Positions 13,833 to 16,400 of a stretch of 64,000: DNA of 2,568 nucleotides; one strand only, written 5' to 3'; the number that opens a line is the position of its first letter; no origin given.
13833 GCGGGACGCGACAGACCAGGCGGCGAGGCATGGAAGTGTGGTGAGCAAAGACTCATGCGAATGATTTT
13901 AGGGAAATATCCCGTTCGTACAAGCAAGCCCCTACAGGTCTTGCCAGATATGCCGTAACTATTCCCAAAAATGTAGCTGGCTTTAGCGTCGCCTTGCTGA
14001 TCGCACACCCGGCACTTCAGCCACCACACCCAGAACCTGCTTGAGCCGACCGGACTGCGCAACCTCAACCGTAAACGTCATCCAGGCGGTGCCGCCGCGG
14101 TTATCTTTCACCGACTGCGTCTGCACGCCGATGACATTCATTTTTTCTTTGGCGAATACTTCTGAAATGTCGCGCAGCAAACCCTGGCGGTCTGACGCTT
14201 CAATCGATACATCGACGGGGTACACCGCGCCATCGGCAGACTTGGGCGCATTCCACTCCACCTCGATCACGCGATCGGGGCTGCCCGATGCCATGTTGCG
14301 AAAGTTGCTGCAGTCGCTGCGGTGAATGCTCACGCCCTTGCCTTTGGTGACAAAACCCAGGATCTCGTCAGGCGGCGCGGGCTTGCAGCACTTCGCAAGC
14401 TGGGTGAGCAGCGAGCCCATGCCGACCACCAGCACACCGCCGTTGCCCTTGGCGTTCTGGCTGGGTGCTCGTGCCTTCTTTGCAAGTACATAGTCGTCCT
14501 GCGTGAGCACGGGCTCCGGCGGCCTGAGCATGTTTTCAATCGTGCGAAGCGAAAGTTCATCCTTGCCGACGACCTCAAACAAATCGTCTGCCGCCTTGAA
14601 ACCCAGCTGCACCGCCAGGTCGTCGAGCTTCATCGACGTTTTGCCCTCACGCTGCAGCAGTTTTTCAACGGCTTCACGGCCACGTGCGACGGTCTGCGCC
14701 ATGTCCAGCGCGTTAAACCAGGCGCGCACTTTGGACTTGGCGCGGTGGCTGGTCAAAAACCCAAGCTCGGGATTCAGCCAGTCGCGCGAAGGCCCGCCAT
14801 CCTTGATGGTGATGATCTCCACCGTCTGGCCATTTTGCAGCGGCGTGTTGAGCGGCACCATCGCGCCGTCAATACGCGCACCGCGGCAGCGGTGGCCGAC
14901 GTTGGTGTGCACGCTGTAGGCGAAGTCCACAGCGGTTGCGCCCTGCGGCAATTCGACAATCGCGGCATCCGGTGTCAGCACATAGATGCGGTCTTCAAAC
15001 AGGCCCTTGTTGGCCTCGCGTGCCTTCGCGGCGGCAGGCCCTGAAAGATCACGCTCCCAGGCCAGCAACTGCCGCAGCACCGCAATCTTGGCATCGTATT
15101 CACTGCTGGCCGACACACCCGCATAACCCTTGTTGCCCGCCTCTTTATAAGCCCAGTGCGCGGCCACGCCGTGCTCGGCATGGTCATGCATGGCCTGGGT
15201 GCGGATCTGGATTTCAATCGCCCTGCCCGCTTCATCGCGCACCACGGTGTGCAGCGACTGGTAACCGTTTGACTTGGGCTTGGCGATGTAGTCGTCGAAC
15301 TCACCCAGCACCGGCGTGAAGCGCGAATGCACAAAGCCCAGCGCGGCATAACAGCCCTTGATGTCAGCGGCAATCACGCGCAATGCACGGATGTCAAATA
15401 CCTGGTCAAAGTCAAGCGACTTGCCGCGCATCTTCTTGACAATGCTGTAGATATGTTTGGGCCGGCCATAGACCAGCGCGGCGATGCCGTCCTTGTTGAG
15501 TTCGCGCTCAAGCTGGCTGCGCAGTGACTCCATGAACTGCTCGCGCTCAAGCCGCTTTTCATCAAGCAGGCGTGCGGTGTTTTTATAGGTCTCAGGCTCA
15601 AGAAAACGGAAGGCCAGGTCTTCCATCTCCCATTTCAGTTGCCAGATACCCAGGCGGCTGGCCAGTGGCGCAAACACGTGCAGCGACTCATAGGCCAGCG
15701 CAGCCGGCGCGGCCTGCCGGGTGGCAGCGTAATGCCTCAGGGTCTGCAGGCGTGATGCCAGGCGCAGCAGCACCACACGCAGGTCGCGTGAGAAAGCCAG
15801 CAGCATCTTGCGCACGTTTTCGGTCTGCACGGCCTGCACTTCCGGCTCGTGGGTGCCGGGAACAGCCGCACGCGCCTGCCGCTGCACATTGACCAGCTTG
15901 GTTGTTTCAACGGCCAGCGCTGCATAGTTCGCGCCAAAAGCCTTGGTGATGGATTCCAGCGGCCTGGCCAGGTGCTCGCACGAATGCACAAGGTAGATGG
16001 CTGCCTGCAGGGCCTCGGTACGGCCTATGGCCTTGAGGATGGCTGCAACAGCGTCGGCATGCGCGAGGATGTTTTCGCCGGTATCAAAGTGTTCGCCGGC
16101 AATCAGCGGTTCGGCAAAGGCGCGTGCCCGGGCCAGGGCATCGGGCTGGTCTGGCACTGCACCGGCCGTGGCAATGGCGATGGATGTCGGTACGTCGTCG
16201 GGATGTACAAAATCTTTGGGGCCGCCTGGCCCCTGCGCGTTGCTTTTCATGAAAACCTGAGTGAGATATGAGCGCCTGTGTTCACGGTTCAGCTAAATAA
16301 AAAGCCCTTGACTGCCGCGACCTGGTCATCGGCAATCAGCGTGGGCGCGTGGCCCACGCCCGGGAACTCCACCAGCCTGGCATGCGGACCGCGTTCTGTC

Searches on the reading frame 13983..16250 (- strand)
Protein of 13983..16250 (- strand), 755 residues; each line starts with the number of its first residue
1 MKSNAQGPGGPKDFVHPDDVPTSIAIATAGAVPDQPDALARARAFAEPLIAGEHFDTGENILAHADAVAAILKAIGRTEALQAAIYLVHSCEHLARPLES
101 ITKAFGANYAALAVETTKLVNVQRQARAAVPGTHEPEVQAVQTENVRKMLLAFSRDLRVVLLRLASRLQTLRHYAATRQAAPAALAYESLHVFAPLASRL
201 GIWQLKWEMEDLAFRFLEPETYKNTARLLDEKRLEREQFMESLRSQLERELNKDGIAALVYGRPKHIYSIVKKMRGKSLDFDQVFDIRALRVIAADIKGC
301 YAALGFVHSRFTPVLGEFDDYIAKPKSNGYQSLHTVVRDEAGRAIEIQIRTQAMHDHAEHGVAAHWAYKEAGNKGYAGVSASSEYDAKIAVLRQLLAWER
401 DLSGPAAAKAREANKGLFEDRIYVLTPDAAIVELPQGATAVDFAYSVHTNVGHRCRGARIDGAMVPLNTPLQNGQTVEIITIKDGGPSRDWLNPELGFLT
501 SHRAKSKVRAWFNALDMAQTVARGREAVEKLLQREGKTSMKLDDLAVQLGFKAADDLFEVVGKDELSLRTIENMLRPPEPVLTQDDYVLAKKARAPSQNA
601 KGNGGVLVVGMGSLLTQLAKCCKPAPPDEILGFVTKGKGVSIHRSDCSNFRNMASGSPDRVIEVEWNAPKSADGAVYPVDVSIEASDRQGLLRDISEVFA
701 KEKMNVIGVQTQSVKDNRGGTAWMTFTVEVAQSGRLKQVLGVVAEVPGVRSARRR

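Call 34: search_protein_families(library=ncbifam, proteins=[window:13983-16250:-])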
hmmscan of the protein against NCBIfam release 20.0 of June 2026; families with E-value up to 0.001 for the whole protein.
window:13983-16250:- (755 aa): 5 families
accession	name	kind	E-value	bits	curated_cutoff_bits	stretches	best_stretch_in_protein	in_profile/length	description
NF008124.0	PRK10872.1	equivalog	7e-183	610.1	728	1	99-754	93-740/744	GTP diphosphokinase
TIGR00691.1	spoT_relA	subfamily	1.4e-167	559.1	499.2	1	52-750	11-683/687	RelA/SpoT family protein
NF008303.0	PRK11092.1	equivalog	6.5e-127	424.5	947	1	34-747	18-692/702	bifunctional GTP diphosphokinase/guanosine-3',5'-bis pyrophosphate 3'-pyrophosphohydrolase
NF053588.1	GTPPhKinYjbM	equivalog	4.5e-10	39.6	320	1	240-359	21-150/201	GTP diphosphokinase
NF006352.0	PRK08577.1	equivalog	0.00015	21.8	140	1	679-748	57-125/136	hypothetical protein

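Call 35: find_related_loci(query=window:13983-16247:-, collection=genome_contigs, flank=10000)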
Query window:13983-16247:- (754 aa) in genome_contigs; peptide patterns used: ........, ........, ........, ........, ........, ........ (x = any residue, [..] = any of these).
600 stretches matched a pattern (row limit reached: there are more); 576 encode a relative of the query (tblastn E <= 1e-3); the best 80 are kept; 80 distinct loci.
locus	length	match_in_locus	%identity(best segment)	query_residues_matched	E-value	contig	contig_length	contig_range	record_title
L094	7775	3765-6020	96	1-754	0e+0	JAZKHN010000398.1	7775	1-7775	MAG: Pseudomonadota bacterium isolate DC_SW_03_SPN07022020-bin016 DCSW031SPN_B016_0_000000000398, whole genome shotgun s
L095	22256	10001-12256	96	1-754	0e+0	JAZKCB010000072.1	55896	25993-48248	MAG: Pseudomonadota bacterium isolate ADI_H3L2_122-bin014 ADIH3L2_B014_0_000000000072, whole genome shotgun sequence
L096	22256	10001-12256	86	1-754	0e+0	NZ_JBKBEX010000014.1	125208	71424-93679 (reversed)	Polaromonas sp. CT11-55 NODE_14_length_125208_cov_48.360246, whole genome shotgun sequence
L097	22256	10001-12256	85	1-754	0e+0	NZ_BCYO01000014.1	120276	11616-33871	Polaromonas jejuensis NBRC 106434, whole genome shotgun sequence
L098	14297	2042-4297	84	1-754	0e+0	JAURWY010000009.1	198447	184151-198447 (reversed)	MAG: Polaromonas sp. isolate E10_concoct.bin.55 E10_k141_407105, whole genome shotgun sequence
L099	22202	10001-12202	86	22-754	0e+0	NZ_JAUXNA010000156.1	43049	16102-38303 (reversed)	MAG: Polaromonas sp. isolate C1_concoct.bin.30_sub C1_k141_69955, whole genome shotgun sequence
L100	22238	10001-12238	86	1-748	0e+0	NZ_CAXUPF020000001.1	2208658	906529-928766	Polaromonas sp. LjRoot131 LJR131c1, whole genome shotgun sequence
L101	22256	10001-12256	83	1-754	0e+0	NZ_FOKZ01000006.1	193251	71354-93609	Polaromonas sp. OV174, whole genome shotgun sequence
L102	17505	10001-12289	84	1-754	0e+0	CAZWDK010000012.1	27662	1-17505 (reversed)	MAG TPA_asm: uncultured Polaromonas sp. isolate binchicken_co185_100 genome assembly, contig: NODE_2206_length_27662_cov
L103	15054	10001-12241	84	9-754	0e+0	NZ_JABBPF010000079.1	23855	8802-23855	MAG: Polaromonas sp. isolate RGN.2 NODE_69_length_23855_cov_3.36517, whole genome shotgun sequence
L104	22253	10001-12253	84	1-751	0e+0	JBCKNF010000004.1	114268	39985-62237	Polaromonas sp. isolate SLM_MC1B_02-E07 Node_4_length_114268_cov_78.344611, whole genome shotgun sequence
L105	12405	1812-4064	83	1-751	0e+0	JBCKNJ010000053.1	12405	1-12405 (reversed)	Polaromonas sp. isolate SLM_MC1B_24-G05 Node_53_length_12405_cov_72.612988, whole genome shotgun sequence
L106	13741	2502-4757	83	1-754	0e+0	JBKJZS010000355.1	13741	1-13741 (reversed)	MAG: Polaromonas sp. isolate swi_bin.257 S1Ck127_11359056_flag_0_multi_8.0000_len_13741, whole genome shotgun sequence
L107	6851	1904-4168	81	1-754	0e+0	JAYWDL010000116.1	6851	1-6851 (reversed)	MAG: Polaromonas sp. isolate GL95_UP_metabat_47 GL95_UP_metabat_47_115, whole genome shotgun sequence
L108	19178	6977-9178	83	15-754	0e+0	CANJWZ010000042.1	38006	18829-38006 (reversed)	MAG: Comamonadaceae bacterium isolate RH-23may17-765 genome assembly, contig: RH-23may17-C7570, whole genome shotgun seq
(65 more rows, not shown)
